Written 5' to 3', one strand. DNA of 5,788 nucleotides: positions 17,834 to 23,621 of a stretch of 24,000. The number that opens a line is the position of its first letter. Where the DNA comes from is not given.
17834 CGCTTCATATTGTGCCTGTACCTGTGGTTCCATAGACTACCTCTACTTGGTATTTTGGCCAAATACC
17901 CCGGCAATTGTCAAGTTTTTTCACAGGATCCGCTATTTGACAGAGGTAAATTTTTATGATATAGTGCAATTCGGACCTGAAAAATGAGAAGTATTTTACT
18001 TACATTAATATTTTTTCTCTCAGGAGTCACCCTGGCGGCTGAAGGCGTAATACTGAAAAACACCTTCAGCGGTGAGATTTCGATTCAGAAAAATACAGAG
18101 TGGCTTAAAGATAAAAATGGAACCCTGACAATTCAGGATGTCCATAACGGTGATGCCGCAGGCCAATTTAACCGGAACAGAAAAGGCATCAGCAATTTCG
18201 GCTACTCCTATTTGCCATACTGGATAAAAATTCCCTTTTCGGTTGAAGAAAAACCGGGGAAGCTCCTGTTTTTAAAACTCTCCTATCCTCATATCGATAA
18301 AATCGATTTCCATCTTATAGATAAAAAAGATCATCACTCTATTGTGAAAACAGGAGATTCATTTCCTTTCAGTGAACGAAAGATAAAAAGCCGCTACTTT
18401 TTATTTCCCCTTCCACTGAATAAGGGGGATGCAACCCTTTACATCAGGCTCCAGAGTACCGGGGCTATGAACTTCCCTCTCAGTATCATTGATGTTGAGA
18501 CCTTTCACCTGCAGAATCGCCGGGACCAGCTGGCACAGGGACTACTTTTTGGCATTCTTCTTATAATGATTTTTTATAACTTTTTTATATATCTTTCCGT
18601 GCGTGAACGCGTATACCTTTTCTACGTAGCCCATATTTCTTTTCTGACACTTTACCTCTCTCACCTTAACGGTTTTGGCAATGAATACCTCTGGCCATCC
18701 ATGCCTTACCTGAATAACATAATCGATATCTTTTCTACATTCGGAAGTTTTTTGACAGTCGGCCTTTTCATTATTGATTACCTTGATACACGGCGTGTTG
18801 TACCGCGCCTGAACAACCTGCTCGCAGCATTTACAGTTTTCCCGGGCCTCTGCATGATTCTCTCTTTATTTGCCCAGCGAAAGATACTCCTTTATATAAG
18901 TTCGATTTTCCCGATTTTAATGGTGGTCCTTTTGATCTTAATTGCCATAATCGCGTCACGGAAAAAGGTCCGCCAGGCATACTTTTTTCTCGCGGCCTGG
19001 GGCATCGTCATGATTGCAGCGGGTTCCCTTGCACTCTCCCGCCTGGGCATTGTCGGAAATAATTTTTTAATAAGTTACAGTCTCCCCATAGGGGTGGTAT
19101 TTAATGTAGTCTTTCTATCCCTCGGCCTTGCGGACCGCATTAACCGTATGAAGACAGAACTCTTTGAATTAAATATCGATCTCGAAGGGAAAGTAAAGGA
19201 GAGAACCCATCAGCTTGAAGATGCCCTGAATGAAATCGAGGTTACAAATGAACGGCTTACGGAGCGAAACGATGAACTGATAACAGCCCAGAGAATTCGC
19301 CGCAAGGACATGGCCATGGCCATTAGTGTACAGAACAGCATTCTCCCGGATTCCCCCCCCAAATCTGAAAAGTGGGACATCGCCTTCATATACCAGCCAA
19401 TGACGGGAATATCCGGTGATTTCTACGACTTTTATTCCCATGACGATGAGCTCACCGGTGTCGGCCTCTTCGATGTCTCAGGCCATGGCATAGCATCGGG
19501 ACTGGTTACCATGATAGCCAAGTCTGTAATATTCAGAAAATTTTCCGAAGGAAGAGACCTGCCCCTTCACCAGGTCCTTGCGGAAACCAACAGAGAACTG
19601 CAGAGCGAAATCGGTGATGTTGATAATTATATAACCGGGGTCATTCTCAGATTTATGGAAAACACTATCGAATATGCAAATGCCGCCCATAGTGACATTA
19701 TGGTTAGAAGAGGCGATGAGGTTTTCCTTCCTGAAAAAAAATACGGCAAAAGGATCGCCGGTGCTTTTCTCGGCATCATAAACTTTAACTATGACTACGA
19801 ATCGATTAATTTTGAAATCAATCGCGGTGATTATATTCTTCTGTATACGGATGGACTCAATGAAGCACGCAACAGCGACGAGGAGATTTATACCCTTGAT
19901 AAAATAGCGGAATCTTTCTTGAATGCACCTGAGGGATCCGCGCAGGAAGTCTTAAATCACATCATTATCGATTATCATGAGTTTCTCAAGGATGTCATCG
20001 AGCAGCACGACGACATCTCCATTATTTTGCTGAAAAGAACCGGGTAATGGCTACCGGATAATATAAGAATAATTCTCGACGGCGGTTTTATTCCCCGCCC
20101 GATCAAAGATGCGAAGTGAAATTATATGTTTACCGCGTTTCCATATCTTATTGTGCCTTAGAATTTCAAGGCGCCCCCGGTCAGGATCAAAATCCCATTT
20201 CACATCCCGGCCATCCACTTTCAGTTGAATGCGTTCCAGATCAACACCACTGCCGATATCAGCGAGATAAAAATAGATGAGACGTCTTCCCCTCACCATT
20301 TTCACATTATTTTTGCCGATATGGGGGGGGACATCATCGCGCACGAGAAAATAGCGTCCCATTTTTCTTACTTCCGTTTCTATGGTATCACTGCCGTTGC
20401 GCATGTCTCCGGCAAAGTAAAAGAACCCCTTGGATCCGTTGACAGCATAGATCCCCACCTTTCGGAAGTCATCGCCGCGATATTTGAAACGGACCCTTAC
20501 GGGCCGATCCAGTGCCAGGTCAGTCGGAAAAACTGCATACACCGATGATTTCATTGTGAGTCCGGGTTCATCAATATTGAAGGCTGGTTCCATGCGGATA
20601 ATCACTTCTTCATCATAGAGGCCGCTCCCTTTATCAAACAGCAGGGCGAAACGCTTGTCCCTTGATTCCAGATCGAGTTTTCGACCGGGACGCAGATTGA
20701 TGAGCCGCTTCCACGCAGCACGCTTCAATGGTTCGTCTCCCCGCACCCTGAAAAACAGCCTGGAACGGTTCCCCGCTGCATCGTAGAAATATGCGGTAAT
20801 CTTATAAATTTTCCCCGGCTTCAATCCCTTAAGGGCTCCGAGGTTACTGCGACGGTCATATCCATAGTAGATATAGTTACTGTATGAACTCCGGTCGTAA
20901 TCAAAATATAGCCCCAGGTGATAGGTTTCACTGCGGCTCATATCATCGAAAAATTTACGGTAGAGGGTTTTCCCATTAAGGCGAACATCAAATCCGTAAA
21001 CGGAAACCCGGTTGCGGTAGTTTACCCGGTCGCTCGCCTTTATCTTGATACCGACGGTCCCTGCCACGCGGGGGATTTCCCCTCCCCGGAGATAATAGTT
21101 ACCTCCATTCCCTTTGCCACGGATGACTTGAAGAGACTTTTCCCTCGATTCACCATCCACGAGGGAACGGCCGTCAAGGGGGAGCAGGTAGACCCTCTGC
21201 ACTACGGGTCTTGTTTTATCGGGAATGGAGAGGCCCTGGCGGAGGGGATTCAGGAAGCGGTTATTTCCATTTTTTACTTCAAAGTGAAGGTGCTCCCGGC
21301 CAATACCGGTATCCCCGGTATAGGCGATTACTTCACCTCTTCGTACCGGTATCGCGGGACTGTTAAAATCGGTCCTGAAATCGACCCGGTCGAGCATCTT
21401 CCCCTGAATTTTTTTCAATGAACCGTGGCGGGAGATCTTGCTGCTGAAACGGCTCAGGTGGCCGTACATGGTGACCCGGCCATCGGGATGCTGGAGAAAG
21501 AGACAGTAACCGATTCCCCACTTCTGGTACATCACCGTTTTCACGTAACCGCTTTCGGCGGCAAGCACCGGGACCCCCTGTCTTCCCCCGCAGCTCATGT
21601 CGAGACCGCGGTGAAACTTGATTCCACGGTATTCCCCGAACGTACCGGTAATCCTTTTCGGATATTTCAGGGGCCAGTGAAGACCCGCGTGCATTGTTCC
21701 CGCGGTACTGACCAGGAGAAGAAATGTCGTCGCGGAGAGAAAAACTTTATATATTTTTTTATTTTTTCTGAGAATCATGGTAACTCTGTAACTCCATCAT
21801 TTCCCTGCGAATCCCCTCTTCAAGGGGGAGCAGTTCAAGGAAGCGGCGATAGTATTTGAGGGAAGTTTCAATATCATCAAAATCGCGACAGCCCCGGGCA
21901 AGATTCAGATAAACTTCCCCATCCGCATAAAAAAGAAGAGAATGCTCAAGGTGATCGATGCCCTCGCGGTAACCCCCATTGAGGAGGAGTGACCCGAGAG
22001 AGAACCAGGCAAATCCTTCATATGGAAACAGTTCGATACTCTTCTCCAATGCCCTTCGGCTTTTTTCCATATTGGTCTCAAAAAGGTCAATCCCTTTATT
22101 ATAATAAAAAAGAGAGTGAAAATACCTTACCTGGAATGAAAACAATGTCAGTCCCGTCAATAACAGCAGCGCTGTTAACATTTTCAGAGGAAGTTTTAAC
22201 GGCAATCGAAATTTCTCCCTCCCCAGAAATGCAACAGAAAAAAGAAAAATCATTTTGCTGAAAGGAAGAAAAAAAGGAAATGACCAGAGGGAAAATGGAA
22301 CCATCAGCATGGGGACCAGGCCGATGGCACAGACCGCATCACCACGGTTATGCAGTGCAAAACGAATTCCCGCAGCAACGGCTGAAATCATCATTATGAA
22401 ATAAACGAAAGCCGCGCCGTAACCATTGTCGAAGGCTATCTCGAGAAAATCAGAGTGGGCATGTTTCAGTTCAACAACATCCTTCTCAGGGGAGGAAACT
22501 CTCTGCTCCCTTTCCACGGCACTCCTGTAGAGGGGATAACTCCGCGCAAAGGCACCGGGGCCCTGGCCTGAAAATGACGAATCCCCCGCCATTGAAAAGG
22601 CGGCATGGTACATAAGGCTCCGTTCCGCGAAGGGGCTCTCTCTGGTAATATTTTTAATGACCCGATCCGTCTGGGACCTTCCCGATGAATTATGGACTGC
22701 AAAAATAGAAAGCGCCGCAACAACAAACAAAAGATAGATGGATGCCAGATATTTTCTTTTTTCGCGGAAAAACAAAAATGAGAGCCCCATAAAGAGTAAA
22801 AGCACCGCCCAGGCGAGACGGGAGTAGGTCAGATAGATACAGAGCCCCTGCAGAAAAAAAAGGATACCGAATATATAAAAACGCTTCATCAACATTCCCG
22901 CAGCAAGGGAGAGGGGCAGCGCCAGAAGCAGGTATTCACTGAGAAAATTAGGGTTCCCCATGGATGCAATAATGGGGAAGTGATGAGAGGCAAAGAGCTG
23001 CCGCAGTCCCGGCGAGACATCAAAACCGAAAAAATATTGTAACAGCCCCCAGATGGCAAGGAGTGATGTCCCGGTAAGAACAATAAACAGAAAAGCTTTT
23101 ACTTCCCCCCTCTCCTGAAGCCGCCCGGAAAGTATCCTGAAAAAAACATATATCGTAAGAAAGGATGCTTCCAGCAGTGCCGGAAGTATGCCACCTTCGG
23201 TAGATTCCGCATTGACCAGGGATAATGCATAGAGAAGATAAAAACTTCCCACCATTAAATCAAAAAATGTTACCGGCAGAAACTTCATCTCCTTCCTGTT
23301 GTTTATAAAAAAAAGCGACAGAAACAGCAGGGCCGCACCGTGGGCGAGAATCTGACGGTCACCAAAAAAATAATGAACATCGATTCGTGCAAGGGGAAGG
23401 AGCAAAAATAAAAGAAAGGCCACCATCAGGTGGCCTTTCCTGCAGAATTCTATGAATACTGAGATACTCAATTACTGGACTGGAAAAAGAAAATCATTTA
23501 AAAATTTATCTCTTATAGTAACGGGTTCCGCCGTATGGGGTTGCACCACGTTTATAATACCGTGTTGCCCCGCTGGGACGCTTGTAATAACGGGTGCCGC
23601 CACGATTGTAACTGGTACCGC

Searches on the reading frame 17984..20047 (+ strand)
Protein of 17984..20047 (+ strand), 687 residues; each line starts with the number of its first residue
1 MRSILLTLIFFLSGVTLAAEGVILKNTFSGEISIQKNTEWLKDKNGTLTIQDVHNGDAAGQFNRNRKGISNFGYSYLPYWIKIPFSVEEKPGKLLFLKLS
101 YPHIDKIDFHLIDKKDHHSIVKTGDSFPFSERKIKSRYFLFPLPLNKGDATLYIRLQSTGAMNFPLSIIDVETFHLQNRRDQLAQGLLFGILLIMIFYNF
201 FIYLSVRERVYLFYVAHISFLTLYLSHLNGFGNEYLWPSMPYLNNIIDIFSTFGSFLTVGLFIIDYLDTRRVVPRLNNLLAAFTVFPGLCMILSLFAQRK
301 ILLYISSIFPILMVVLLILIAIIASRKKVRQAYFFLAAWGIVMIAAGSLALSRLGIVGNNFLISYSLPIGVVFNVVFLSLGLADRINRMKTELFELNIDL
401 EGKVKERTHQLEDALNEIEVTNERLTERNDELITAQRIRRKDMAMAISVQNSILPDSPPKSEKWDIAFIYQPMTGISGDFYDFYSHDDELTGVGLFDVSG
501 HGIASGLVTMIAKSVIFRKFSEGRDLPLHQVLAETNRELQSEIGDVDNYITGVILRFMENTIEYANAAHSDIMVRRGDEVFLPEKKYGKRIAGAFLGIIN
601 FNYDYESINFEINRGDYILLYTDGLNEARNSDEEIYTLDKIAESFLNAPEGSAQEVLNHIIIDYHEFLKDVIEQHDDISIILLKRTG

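Call 6: search_protein_families(library=pfam, proteins=[window:17984-20047:+])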
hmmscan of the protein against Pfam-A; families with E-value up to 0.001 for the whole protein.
window:17984-20047:+ (687 aa): 3 families
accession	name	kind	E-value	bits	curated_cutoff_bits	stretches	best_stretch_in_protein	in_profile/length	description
PF07695.17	7TMR-DISM_7TM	-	1.4e-44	152.9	29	1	182-385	2-205/205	7TM diverse intracellular signalling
PF07696.17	7TMR-DISMED2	-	4.9e-35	120.9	22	1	36-169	2-135/136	7TMR-DISM extracellular 2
PF07228.17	SpoIIE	-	2.1e-30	106.5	25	1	489-685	3-191/192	Stage II sporulation protein E (SpoIIE)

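Call 7: search_protein_families(library=ncbifam, proteins=[window:17984-20047:+])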
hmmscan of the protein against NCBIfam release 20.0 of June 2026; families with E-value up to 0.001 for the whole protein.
window:17984-20047:+ (687 aa): 3 families
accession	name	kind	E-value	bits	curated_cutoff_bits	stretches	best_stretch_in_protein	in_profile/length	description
NF045505.1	RR_RssB_Pseudo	equivalog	1.7e-13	50.4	700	1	378-685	96-391/394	two-component system response regulator RssB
NF038263.1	prot_phos_SiaA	equivalog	2.5e-13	49.5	700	1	387-522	373-494/658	biofilm regulation protein phosphatase SiaA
NF053512.1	nitric_RR_NosR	exception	0.00023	20.3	400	1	382-428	127-173/422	response regulator c-di-GMP phosphodiesterase, NosR family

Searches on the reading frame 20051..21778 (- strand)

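Call 6: search_protein_families(library=pfam, proteins=[window:20051-21778:-])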
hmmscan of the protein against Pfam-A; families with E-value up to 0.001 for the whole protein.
window:20051-21778:- (575 aa): 1 family
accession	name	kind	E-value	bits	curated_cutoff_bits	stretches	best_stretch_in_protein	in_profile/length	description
PF01551.29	Peptidase_M23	-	5.9e-15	55.7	28.7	1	55-114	2-58/96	Peptidase family M23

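Call 7: search_protein_families(library=ncbifam, proteins=[window:20051-21778:-])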
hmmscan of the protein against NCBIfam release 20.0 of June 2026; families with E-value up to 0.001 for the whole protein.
window:20051-21778:- (575 aa): 5 families
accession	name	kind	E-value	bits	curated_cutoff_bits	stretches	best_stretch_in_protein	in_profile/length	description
NF052336.1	PdgHdaseHSB100310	equivalog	2.6e-10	40.2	500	1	14-112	16-110/316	peptidoglycan hydrolase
NF052530.1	Heli_ShapePgp3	exception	4.1e-06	26.1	300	0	42-116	148-224/270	peptidoglycan metallopeptidase Pgp3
NF041208.1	celldiv_DipM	equivalog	7.8e-06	25.4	740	1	31-110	296-371/419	cell division endopeptidase DipM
NF050804.1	CellDivDipMCaul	equivalog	8.4e-06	24.8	900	1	33-117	507-587/634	cell division endopeptidase DipM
NF008652.0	PRK11649.1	equivalog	2.7e-05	23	341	0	141-183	369-411/439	murein DD-endopeptidase MepM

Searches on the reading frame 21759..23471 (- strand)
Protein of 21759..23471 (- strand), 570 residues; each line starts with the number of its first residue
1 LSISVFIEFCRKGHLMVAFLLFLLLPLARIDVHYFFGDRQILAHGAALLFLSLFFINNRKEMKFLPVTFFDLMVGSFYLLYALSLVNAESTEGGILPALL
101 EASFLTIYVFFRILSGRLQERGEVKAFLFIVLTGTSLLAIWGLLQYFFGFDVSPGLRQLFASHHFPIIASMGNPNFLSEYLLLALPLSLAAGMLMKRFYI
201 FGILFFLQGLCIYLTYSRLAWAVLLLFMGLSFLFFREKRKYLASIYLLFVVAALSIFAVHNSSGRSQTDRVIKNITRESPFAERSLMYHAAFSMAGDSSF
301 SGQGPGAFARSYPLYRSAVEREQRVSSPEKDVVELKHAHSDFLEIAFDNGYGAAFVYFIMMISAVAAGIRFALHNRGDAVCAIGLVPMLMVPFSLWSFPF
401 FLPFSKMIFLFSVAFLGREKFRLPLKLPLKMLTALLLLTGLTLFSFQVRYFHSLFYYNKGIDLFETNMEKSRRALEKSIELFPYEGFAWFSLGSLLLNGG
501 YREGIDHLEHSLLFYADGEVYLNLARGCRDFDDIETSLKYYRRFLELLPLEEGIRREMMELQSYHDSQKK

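Call 6: search_protein_families(library=pfam, proteins=[window:21759-23471:-])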
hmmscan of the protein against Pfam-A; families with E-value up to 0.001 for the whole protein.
window:21759-23471:- (570 aa): 1 family
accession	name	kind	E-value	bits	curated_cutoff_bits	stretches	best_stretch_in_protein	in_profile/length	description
PF04932.20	Wzy_C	-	2.9e-16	60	31.7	1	204-357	2-148/149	O-Antigen ligase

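Call 7: search_protein_families(library=ncbifam, proteins=[window:21759-23471:-])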
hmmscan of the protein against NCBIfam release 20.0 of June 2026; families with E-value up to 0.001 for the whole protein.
window:21759-23471:- (570 aa): 1 family
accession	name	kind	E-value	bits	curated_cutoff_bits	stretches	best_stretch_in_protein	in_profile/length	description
TIGR00947.1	2A73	equivalog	2.4e-12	46.6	366.4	1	41-317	44-327/425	IctB family putative bicarbonate transporter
